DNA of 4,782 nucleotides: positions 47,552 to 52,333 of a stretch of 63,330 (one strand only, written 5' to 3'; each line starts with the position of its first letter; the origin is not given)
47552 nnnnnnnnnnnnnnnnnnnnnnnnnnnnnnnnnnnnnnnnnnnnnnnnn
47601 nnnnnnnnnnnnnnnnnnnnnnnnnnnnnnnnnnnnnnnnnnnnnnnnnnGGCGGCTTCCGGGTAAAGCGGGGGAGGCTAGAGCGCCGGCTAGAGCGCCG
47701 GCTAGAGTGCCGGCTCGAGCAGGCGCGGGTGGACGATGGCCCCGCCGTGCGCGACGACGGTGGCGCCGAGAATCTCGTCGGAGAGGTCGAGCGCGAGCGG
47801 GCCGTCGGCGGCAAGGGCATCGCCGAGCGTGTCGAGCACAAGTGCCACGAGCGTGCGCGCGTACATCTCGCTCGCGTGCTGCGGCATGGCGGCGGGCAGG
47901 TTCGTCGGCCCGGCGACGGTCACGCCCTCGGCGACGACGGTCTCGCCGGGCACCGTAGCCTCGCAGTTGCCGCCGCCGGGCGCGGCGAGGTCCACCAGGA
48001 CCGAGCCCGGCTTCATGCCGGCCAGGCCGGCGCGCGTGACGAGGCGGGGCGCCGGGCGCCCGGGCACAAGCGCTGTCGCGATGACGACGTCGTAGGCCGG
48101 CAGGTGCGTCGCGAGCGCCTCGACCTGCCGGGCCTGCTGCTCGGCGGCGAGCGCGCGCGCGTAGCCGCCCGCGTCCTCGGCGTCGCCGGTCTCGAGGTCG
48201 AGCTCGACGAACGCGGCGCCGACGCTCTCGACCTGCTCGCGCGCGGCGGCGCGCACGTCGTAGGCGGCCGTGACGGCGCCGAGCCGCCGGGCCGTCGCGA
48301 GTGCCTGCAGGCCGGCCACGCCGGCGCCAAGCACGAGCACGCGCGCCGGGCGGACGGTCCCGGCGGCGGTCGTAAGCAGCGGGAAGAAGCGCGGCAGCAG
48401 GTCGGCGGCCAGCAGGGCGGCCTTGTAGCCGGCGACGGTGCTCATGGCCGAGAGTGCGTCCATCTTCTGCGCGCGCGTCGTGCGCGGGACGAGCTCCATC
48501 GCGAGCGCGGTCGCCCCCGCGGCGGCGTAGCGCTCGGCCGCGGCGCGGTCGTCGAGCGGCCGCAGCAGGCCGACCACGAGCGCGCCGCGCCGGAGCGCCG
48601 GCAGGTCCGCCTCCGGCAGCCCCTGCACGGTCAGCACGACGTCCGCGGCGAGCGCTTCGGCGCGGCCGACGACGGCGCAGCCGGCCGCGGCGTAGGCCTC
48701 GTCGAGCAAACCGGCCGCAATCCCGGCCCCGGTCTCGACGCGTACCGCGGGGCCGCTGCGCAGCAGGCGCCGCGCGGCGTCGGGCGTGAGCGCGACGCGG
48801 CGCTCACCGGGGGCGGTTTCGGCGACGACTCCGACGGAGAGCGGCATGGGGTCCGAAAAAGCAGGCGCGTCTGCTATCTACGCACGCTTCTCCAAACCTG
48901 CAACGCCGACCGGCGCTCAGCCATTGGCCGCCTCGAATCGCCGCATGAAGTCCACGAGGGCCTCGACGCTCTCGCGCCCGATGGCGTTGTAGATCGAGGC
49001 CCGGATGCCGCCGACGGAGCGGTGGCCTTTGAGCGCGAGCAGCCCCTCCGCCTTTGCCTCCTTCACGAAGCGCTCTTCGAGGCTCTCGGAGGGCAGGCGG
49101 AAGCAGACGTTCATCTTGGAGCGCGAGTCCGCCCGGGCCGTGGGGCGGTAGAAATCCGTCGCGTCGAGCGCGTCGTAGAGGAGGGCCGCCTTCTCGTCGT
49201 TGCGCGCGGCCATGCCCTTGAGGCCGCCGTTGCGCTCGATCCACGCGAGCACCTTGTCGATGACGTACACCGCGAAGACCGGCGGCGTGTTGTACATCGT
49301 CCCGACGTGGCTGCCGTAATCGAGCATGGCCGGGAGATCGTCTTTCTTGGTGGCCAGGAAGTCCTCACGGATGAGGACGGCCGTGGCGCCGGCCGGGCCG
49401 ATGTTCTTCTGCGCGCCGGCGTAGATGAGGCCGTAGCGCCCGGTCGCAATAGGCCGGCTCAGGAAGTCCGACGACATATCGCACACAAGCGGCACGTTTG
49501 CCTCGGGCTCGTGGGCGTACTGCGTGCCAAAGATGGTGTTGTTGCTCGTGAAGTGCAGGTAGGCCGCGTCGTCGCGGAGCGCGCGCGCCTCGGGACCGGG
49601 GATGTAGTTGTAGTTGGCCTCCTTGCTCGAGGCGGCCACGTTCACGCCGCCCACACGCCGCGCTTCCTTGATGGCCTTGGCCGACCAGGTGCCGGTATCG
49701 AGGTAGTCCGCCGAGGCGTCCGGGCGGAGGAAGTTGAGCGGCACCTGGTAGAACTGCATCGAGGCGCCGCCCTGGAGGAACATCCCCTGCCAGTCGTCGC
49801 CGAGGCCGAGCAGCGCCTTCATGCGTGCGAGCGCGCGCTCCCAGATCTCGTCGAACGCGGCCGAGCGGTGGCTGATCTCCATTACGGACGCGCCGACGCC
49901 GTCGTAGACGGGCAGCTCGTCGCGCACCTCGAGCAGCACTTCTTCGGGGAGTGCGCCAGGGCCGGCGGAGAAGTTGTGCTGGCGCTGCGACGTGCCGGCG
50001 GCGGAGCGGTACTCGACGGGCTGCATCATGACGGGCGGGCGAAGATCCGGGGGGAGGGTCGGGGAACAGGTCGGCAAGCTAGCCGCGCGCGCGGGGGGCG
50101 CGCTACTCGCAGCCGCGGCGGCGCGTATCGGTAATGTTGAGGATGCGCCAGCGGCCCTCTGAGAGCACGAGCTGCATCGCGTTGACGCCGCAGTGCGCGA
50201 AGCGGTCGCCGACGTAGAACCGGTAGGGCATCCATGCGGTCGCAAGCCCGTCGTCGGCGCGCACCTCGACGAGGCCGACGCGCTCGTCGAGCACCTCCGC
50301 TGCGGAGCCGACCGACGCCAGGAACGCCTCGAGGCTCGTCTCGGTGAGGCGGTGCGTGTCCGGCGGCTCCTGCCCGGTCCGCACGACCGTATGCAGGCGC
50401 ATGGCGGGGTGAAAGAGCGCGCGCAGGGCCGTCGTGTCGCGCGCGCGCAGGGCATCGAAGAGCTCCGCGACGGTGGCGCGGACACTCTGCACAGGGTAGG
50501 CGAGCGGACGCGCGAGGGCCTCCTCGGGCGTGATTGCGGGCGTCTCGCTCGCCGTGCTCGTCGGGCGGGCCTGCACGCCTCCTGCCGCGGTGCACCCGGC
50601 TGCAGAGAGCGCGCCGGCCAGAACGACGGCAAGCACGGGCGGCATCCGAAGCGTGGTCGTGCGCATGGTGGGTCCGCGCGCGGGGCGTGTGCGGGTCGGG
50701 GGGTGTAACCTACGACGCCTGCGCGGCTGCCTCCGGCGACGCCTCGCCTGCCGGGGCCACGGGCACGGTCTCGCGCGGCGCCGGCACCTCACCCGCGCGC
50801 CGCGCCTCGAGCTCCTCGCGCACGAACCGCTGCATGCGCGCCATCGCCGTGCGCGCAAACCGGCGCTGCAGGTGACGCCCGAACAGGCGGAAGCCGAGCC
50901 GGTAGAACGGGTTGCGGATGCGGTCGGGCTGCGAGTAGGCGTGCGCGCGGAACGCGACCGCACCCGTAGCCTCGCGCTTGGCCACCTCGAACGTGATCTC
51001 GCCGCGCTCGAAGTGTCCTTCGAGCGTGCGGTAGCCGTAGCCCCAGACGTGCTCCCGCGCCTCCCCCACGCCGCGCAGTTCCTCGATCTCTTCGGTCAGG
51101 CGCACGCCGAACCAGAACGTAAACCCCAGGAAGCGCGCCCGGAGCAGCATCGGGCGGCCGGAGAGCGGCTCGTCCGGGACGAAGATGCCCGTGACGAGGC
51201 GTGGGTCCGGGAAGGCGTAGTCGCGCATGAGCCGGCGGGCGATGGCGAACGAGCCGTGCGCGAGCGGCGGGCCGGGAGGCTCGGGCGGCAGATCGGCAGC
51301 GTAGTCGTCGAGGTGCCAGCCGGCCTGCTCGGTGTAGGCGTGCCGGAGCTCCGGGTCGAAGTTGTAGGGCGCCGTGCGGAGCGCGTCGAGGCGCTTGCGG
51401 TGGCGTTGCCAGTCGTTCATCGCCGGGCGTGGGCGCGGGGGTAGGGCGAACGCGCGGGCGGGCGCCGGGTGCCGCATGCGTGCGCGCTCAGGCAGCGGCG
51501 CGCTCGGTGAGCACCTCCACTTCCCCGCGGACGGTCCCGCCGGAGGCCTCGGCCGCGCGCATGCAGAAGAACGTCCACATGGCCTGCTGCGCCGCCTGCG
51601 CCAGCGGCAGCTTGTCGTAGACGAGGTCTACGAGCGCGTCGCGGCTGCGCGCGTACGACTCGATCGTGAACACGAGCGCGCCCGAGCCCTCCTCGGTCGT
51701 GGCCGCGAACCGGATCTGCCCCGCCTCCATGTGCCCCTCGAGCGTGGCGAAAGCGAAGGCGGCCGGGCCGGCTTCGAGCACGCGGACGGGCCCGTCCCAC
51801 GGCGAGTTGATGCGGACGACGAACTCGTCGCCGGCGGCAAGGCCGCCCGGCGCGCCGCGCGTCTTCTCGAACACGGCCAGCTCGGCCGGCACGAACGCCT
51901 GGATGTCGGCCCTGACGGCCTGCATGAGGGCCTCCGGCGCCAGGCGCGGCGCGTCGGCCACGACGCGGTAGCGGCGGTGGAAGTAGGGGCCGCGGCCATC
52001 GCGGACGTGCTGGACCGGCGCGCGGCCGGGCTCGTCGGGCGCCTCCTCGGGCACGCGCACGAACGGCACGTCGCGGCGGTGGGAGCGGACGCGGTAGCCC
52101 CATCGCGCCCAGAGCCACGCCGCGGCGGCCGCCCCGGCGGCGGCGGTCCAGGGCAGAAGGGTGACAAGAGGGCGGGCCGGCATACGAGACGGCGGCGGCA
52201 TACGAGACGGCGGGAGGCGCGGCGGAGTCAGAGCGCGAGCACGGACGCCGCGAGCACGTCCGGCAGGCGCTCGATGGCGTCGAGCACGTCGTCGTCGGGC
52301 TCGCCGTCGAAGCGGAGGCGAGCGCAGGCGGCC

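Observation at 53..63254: A different short tandem repeat at almost every gene boundary (23 arrays in 63 kb)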

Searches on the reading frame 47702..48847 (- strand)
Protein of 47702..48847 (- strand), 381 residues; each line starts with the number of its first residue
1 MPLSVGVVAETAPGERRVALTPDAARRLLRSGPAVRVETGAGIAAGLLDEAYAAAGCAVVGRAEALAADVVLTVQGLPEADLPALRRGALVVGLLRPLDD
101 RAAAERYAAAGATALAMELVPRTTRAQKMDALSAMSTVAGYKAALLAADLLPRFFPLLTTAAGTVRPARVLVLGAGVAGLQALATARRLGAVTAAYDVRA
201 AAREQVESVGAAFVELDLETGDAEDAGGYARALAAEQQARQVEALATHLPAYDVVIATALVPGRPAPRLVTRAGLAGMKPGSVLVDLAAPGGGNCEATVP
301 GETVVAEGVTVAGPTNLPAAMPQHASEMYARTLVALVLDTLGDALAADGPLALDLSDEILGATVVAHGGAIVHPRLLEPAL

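Call 6: search_protein_families(library=pfam, proteins=[window:47702-48847:-])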
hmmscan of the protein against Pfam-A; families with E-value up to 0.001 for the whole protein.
window:47702-48847:- (381 aa): 3 families
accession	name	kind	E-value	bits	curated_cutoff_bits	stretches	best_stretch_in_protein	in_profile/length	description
PF01262.27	AlaDh_PNT_C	-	5.5e-59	199.6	23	1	143-373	1-213/214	Alanine dehydrogenase/PNT, C-terminal domain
PF05222.21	AlaDh_PNT_N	-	2.9e-37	128.4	30.4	1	6-139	1-136/136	Alanine dehydrogenase/PNT, N-terminal domain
PF02826.25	2-Hacid_dh_C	-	0.00076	19.3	25.1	0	165-217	34-86/178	D-isomer specific 2-hydroxyacid dehydrogenase, NAD binding domain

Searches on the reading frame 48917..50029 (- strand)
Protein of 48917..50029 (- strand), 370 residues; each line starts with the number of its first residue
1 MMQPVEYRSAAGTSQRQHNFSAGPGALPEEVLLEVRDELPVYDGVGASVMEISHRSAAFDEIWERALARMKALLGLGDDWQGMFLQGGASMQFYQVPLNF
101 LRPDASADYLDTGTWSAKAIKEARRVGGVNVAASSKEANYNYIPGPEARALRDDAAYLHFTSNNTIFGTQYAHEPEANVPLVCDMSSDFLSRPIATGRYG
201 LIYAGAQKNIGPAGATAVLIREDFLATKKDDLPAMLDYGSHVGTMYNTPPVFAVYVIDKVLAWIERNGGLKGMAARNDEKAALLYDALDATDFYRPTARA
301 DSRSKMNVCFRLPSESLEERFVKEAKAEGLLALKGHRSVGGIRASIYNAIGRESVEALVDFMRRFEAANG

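Call 6: search_protein_families(library=pfam, proteins=[window:48917-50029:-])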
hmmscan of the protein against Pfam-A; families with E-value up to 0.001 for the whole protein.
window:48917-50029:- (370 aa): 1 family
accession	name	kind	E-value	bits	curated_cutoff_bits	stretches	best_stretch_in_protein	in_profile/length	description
PF00266.25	Aminotran_5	-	5.2e-32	111.7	21.5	1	19-358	3-371/371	Aminotransferase class-V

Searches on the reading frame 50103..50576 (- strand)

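Call 40: search_protein_families(library=pfam, proteins=[window:50103-50576:-])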
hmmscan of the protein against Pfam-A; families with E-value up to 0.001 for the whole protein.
window:50103-50576:- (157 aa): 2 families
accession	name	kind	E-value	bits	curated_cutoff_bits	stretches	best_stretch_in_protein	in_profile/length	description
PF12893.14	Lumazine_bd_2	-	3.3e-05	25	22.1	1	30-147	4-112/116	Putative lumazine-binding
PF12680.13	SnoaL_2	-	0.00071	20.6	27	1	36-119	1-74/102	SnoaL-like domain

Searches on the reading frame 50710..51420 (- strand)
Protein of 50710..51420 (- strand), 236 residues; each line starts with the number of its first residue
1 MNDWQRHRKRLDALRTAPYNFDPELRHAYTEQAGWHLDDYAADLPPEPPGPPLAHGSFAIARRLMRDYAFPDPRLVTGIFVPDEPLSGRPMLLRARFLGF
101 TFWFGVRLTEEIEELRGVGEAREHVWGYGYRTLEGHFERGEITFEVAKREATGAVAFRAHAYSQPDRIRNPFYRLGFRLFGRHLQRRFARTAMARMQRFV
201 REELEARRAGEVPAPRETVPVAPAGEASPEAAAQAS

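Call 41: search_protein_families(library=pfam, proteins=[window:50710-51420:-])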
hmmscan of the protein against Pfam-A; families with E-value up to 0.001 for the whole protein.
window:50710-51420:- (236 aa): 1 family
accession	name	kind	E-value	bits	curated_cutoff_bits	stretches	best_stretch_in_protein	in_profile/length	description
PF09348.15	DUF1990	-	2.8e-26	92.9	23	1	33-193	14-155/157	Domain of unknown function (DUF1990)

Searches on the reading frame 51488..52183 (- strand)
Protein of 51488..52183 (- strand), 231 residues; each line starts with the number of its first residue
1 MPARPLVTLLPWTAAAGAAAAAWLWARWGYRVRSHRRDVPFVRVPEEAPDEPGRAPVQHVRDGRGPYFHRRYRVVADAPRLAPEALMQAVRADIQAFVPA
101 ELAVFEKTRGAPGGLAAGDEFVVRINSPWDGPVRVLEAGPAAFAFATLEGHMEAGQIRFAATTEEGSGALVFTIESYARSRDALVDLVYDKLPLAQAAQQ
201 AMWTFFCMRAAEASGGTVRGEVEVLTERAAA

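Call 41: search_protein_families(library=pfam, proteins=[window:51488-52183:-])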
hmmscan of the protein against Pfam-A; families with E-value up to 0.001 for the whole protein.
window:51488-52183:- (231 aa): 1 family
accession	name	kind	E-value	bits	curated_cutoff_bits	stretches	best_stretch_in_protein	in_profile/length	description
PF09348.15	DUF1990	-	7.8e-11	42.7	23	1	72-200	16-148/157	Domain of unknown function (DUF1990)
